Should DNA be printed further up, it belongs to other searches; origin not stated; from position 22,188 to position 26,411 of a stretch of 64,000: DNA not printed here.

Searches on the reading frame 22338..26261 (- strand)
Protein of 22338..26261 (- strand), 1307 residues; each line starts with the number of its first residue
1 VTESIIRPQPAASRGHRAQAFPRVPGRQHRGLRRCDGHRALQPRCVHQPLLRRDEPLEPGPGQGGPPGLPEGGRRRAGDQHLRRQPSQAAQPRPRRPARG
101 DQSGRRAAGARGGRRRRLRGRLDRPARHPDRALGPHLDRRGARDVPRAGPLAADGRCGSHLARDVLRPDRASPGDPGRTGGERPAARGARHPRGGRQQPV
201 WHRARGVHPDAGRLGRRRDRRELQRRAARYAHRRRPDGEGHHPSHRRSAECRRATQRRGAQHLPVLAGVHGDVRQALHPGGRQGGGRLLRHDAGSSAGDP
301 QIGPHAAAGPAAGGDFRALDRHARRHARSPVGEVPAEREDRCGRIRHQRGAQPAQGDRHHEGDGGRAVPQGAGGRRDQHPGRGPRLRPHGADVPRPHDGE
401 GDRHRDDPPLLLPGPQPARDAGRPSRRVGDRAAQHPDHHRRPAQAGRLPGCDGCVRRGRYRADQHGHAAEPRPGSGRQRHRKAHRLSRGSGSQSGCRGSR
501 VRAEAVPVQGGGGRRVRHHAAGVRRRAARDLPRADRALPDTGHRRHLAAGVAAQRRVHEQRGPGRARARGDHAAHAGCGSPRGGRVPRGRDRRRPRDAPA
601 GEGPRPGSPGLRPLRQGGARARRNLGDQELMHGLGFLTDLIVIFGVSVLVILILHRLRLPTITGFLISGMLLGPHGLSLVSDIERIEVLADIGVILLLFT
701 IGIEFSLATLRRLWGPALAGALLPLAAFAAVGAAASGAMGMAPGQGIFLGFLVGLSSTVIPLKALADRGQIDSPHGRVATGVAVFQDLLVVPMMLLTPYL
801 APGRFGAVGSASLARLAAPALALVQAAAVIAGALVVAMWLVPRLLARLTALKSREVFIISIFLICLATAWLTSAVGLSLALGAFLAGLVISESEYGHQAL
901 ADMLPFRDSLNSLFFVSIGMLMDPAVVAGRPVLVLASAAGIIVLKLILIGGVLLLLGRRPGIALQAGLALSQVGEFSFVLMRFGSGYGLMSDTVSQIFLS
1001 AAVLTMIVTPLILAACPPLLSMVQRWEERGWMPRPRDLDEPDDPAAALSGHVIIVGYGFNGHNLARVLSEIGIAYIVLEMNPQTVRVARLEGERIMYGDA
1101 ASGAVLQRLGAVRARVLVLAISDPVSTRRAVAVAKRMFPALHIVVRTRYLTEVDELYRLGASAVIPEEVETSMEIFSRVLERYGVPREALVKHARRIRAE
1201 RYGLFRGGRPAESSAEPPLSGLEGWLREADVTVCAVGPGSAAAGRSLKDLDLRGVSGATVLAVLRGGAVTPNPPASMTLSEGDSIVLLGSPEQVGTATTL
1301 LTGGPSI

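Call 82: search_protein_families(library=pfam, proteins=[window:22338-26261:-], max_evalue=0.00001)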
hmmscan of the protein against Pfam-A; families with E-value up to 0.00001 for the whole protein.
window:22338-26261:- (1307 aa): 3 families
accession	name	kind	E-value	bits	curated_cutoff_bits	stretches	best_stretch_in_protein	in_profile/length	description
PF00999.27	Na_H_Exchanger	-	2.5e-57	194.9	26.2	1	647-1014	4-370/375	Sodium/hydrogen exchanger, transmembrane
PF02254.24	TrkA_N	-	6.2e-20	72.1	23.8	1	1052-1165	1-114/116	TrkA-N domain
PF02080.26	TrkA_C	-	1.4e-12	47.8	27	1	1235-1300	5-69/71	TrkA-C domain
